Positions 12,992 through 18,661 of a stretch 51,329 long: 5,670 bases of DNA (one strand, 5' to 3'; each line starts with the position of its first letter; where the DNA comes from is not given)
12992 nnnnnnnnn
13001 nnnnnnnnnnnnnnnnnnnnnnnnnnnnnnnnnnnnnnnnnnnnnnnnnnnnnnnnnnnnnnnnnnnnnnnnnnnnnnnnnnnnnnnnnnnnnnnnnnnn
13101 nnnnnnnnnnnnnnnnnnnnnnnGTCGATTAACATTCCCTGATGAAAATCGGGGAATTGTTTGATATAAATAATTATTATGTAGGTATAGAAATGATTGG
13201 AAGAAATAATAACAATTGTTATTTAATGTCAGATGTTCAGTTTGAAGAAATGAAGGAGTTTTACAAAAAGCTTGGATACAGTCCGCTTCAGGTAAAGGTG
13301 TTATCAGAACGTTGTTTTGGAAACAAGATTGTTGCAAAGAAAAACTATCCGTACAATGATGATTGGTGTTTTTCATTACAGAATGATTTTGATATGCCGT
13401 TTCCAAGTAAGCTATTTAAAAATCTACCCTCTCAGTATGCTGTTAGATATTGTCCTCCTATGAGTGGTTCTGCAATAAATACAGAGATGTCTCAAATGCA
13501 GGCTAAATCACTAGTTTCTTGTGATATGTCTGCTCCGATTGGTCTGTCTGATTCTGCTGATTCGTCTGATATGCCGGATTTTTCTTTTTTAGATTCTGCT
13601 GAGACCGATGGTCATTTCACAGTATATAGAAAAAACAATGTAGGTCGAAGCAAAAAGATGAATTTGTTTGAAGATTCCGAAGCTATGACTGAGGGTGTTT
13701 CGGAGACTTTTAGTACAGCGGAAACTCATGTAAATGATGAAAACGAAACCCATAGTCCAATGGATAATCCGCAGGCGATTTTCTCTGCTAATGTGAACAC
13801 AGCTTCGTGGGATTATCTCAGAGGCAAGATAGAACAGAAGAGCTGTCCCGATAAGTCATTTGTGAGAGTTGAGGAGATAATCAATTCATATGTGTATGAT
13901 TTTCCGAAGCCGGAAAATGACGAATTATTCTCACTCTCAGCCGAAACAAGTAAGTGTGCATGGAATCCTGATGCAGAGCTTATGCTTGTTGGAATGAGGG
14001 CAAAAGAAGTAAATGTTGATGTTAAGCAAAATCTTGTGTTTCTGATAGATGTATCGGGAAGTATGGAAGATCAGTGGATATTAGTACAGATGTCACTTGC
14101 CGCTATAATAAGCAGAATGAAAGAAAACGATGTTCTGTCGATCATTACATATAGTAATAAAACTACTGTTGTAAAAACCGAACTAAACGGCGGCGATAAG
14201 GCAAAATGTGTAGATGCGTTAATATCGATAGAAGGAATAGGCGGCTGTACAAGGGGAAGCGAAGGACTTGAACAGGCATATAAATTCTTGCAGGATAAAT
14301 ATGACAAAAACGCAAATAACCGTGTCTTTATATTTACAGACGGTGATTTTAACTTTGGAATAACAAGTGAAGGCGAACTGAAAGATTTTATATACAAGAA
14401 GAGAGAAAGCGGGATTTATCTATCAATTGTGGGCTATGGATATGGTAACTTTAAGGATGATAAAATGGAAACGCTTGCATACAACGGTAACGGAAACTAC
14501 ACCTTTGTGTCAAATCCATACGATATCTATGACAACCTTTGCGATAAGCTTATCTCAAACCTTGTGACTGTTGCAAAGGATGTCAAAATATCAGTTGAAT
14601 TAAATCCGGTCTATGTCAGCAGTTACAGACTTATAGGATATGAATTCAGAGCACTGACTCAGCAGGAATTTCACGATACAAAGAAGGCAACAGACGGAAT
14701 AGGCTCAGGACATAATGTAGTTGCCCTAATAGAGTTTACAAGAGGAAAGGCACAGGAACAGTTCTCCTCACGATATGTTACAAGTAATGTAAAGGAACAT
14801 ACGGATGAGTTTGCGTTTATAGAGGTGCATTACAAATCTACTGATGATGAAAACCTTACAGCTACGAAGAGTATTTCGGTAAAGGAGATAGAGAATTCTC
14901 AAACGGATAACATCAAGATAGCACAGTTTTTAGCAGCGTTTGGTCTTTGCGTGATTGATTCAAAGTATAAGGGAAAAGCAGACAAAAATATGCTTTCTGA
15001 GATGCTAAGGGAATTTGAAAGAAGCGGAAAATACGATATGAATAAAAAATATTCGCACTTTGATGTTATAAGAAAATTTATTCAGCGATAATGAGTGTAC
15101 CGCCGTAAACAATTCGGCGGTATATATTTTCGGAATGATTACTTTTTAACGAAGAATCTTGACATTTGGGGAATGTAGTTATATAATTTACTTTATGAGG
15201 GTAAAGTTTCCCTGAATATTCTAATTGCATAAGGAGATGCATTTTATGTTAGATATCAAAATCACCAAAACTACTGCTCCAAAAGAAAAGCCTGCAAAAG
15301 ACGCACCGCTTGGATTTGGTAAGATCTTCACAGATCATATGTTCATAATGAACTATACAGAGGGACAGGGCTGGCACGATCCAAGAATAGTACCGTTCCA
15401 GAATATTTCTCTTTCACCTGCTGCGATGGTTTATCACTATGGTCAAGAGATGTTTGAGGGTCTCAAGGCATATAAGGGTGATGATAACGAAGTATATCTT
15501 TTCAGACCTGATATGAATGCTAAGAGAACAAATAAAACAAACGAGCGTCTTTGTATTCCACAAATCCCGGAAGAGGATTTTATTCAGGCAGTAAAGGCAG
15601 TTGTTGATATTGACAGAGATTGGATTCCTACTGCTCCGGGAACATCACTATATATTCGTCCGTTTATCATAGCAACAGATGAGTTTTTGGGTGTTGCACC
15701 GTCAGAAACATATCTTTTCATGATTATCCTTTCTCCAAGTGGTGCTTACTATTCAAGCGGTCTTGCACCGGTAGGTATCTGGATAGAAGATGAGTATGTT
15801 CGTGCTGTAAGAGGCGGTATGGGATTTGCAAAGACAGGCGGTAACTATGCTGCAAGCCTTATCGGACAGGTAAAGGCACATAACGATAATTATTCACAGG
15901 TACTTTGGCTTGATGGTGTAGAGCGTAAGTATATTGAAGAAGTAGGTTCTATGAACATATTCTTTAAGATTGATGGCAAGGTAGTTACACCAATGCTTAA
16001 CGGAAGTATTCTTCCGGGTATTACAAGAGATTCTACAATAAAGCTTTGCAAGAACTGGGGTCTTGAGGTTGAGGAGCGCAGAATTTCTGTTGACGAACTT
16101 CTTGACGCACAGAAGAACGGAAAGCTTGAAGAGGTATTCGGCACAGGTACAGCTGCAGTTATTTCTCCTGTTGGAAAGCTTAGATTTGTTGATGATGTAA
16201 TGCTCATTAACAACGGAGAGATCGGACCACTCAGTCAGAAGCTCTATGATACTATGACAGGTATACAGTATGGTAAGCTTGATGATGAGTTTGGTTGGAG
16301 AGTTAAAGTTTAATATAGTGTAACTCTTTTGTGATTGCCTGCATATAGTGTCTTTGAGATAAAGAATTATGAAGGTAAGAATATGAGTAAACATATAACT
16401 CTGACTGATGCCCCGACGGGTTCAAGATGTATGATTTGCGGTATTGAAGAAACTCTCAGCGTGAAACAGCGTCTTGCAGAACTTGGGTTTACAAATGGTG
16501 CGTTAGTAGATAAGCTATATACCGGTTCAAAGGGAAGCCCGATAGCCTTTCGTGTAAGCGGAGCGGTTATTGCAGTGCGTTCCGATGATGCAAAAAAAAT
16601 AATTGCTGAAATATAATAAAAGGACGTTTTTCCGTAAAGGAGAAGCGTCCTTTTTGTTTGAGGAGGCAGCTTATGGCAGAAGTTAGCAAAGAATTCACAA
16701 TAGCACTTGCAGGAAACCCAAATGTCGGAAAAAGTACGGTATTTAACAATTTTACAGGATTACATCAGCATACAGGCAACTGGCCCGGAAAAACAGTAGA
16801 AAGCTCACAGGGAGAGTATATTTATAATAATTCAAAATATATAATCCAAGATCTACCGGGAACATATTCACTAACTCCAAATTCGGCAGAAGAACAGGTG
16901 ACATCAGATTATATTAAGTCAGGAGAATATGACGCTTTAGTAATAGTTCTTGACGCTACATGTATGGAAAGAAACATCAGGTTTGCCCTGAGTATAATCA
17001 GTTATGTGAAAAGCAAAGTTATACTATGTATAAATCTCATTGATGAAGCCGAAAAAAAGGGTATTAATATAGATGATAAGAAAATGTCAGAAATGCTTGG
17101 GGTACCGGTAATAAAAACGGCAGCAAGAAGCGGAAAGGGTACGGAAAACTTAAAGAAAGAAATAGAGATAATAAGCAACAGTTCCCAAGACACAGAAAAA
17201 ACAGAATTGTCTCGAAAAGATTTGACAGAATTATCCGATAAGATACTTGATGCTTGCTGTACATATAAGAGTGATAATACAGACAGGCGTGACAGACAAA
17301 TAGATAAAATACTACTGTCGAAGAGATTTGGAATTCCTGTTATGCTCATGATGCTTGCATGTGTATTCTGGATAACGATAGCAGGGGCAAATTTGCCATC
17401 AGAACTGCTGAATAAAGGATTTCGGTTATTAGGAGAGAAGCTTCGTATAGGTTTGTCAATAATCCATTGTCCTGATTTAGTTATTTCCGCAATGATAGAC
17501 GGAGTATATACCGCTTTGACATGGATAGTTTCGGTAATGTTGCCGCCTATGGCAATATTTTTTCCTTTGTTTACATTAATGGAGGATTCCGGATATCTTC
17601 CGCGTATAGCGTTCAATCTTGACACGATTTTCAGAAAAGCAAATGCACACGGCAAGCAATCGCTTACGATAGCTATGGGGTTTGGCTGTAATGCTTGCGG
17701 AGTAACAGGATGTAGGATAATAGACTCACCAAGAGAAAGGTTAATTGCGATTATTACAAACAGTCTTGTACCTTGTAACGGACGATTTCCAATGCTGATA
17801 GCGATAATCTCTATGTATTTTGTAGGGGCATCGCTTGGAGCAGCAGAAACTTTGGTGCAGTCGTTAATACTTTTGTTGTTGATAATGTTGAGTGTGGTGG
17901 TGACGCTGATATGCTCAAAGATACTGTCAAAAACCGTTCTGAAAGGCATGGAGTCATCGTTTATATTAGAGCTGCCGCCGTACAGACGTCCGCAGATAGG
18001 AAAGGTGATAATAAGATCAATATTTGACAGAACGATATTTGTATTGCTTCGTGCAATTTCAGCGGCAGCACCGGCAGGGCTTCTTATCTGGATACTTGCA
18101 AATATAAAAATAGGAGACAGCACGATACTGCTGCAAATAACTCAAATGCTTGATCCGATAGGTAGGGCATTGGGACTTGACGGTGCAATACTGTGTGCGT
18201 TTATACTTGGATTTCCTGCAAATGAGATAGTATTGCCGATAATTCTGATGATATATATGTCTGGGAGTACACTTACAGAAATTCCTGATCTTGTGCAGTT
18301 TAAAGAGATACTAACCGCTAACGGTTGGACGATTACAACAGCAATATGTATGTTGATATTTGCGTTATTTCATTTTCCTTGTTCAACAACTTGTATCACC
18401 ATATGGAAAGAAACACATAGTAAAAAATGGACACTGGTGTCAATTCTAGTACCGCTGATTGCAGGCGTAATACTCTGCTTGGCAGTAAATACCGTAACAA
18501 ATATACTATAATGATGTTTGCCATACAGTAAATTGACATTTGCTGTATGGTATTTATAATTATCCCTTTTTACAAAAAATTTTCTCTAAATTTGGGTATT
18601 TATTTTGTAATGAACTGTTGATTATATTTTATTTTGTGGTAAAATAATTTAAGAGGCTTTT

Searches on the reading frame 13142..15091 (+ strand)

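Call 60: search_protein_families(library=pfam, proteins=[window:13142-15091:+], max_evalue=0.00001)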
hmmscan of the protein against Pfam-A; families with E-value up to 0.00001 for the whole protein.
window:13142-15091:+ (649 aa): 5 families
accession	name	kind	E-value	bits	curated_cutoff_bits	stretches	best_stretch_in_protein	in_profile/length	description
PF12034.13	YfbK_C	-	2.2e-32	113.1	25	1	473-630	2-167/184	Uncharacterized protein YfbK, C-terminal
PF12450.13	vWF_A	-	9.1e-20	70.9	25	1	195-281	7-93/94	von Willebrand factor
PF00092.34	VWA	-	4.4e-17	63.3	23.8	1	297-458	1-164/174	von Willebrand factor type A domain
PF13519.12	VWA_2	-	3.6e-13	50.5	27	1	298-401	1-106/107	von Willebrand factor type A domain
PF05762.20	VWA_CoxE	-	7.6e-07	29.2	26.4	1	295-401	55-159/222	VWA domain containing CoxE-like protein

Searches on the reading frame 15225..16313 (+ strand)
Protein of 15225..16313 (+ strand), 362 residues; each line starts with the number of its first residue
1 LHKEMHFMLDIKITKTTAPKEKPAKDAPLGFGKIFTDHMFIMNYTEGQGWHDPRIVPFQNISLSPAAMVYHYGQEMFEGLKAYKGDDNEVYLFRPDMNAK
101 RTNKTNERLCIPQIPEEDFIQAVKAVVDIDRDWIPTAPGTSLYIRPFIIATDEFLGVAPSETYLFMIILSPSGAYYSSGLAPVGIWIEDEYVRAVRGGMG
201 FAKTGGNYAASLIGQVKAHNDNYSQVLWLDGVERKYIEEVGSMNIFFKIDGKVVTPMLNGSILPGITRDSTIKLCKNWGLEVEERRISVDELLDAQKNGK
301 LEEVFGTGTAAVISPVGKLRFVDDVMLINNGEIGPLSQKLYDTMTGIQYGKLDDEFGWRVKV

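Call 60: search_protein_families(library=pfam, proteins=[window:15225-16313:+], max_evalue=0.00001)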
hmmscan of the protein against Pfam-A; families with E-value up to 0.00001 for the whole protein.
window:15225-16313:+ (362 aa): 1 family
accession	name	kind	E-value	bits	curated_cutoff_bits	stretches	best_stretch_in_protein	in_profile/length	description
PF01063.24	Aminotran_4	-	7.5e-28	98.3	28.5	1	76-318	2-222/223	Amino-transferase class IV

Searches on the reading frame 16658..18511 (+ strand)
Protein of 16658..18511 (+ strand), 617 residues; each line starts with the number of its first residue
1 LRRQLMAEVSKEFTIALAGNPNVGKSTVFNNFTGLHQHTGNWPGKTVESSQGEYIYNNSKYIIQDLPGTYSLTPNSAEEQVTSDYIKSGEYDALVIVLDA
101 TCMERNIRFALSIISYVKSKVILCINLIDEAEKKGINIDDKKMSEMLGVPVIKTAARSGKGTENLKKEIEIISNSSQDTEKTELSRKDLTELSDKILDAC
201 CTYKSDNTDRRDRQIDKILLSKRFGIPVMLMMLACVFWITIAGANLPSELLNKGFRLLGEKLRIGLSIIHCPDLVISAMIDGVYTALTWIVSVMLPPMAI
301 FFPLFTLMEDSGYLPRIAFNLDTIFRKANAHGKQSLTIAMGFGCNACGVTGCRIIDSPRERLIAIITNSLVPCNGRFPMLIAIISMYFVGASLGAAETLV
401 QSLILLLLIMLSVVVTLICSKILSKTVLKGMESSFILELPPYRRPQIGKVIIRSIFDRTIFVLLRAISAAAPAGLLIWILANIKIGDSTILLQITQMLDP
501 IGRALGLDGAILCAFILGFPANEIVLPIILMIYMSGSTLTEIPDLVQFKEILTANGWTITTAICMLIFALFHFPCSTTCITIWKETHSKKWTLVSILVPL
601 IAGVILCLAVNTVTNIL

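Call 60: search_protein_families(library=pfam, proteins=[window:16658-18511:+], max_evalue=0.00001)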
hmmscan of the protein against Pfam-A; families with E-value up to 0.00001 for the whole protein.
window:16658-18511:+ (617 aa): 4 families
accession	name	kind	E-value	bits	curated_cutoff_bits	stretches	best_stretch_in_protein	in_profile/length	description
PF02421.24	FeoB_N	-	1.1e-57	194.3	27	1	14-169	2-156/156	Ferrous iron transport protein B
PF07670.19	Gate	-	1.8e-25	89.8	29.6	2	292-384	2-101/104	Nucleoside recognition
PF01926.29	MMR_HSR1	-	3.9e-18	66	21.9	1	14-126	1-112/113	50S ribosome-binding GTPase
PF07664.17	FeoB_C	-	2.6e-16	59.5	26.6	1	405-454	1-51/54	Ferrous iron transport protein B C terminus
